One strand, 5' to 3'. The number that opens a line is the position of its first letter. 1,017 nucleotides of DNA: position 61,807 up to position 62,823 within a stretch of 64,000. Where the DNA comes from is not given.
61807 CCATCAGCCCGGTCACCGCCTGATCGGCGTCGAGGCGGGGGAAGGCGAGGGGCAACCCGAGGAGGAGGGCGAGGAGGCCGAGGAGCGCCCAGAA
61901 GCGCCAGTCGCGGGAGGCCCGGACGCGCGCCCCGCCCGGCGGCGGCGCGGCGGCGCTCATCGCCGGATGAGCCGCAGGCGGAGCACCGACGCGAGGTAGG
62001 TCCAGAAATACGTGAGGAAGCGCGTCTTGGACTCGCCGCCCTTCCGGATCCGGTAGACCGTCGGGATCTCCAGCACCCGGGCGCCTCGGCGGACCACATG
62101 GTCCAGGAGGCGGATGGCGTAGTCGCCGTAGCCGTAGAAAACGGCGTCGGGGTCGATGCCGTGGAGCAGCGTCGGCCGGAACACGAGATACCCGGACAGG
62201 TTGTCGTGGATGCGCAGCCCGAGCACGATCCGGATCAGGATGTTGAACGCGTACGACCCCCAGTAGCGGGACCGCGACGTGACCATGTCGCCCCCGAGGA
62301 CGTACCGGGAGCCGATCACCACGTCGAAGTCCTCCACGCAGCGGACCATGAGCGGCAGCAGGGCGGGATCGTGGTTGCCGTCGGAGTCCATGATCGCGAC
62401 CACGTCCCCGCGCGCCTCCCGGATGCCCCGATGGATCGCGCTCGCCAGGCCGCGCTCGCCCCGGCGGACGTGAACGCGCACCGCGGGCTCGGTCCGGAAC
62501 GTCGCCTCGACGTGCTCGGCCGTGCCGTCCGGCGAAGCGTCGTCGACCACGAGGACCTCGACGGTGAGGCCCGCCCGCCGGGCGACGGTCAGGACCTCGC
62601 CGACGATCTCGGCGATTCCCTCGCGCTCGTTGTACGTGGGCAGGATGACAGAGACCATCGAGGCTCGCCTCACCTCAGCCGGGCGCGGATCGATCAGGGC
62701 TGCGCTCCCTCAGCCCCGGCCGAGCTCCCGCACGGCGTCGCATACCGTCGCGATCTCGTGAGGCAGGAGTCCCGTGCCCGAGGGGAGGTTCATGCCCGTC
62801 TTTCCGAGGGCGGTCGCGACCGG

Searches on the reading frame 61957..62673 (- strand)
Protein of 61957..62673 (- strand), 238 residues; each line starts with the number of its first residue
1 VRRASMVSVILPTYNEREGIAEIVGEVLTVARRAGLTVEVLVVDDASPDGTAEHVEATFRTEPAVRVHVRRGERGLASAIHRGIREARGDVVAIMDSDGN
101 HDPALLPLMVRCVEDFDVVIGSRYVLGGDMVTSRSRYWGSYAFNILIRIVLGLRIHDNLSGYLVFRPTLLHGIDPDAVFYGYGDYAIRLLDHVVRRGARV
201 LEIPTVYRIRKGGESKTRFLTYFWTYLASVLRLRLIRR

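Call 5: search_protein_families(library=pfam, proteins=[window:61957-62673:-], max_evalue=0.01)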
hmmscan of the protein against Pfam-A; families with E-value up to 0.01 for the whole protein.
window:61957-62673:- (238 aa): 3 families
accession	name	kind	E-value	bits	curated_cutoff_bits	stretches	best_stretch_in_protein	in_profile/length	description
PF00535.33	Glycos_transf_2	-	8.4e-29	101.1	23.3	1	8-169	1-163/168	Glycosyl transferase family 2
PF13641.12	Glyco_tranf_2_3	-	8.4e-10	39.5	27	1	7-129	3-129/230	Glycosyltransferase like family 2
PF10111.15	Glyco_tranf_2_2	-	0.00024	21.1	27.3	1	8-99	1-92/276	Glycosyltransferase like family 2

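Call 6: search_protein_families(library=ncbifam, proteins=[window:61957-62673:-], max_evalue=0.01)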
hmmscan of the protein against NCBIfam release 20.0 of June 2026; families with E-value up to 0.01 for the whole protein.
window:61957-62673:- (238 aa): 24 families
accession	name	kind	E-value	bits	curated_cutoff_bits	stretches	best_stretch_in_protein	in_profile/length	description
TIGR04182.1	glyco_TIGR04182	equivalog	4.7e-16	59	325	1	7-216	2-200/293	S-layer glycoprotein N-glycosyltransferase AglJ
NF007986.1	PRK10714.1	equivalog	9.6e-15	54.4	529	1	5-220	6-213/316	undecaprenyl-phosphate 4-deoxy-4-formamido-L-arabinose transferase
NF041391.1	DPhHxTase_Halo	equivalog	1.7e-14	53.4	375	1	13-213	3-189/213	dolichyl-phosphate hexose transferase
NF041875.1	EPS_EpsD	equivalog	5.9e-14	52.2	370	1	7-107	1-98/325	exopolysaccharide biosynthesis glycosyltransferase EpsD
NF047588.1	GlcsyltransPgfSStrep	equivalog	1.2e-13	51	500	1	7-133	3-131/308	glycosyltransferase PgfS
TIGR03937.1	PgaC_IcaA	equivalog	1.9e-13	50.2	422.3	1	3-114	43-151/407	poly-beta-1,6-N-acetyl-D-glucosamine synthase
NF010496.0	PRK13915.1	equivalog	2.9e-12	46.3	262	1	3-109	29-138/307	glucosyl-3-phosphoglycerate synthase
TIGR03965.1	mycofact_glyco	equivalog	3.6e-12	45.9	280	1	4-126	73-192/467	mycofactocin biosynthesis glycosyltransferase MftF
NF047683.1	TeichurnBiosyTuaG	equivalog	1.9e-11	44.1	400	1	3-103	4-101/252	teichuronic acid biosynthesis protein TuaG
NF038302.1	EPS_HpsE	equivalog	2.6e-11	43.1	300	1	7-100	3-98/307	hormogonium polysaccharide biosynthesis glycosyltransferase HpsE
NF041394.1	GtaseAglG_Halo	equivalog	2.8e-10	40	440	1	7-134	3-127/304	glucosyl-dolichyl phosphate glucuronosyltransferase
TIGR04283.1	glyco_like_mftF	equivalog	4.2e-10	39.6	182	1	7-120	1-104/221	TIGR04283 family arsenosugar biosynthesis glycosyltransferase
NF007482.0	PRK10073.1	equivalog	4.5e-09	35.7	423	1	3-112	4-109/334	glycosyltransferase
NF058614.1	PPMAGASynPpgS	equivalog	1.9e-08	34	370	1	8-126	3-116/226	polyprenyl-phospho-N-acetylgalactosaminyl synthase PpgS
NF045692.1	OglycostaseCruG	equivalog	3.5e-08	32.8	600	1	5-119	41-160/386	2'-O-glycosyltransferase CruG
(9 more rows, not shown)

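Call 63: search_solved_structures(query=window:61957-62673:-, max_evalue=0.00001)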
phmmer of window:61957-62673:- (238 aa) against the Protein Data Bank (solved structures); distinct sequences matched with E-value up to 0.00001: 15.
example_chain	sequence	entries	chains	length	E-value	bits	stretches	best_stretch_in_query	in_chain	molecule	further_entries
5mlz_A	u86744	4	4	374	1.2e-31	113.1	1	5-233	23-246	Dolichol monophosphate mannose synthase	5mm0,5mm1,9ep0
9hwj_A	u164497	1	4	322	2.5e-14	56.3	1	5-221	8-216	Undecaprenyl-phosphate 4-deoxy-4-formamido-L-arabinose transferase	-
9bhc_C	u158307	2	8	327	1.9e-13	53.5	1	6-220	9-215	Undecaprenyl-phosphate 4-deoxy-4-formamido-L-arabinose transferase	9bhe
8vxh_A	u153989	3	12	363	2.5e-13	53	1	6-220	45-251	Undecaprenyl-phosphate 4-deoxy-4-formamido-L-arabinose transferase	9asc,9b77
2z87_A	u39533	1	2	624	6.6e-12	48.4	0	2-116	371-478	Chondroitin synthase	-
2z86_A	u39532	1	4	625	6.7e-12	48.4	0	2-116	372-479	Chondroitin synthase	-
9omj_A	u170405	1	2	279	8.8e-09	38.2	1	6-121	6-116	Glycosyltransferase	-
9omm_A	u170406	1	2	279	1.4e-08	37.6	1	7-121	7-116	Glycosyltransferase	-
9omh_A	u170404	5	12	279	1.4e-08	37.6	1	7-121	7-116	Glycosyltransferase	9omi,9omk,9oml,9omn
5ekp_C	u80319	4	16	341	1.8e-08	37.2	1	7-129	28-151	Uncharacterized glycosyltransferase sll0501 | Glycosyltransferase sll0501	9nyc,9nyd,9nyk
5eke_A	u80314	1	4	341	1.8e-08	37.2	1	7-129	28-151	Uncharacterized glycosyltransferase sll0501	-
9nye_A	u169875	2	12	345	1.8e-08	37.1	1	7-129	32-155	Glycosyltransferase sll0501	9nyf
6yv7_B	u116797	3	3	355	6.5e-08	35.3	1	6-99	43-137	Glycosyl transferase, family 2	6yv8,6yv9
6yv7_A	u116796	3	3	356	6.6e-08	35.3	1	6-99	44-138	Glycosyl transferase, family 2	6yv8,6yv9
3bcv_A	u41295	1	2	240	5.6e-06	29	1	6-112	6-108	Putative glycosyltransferase protein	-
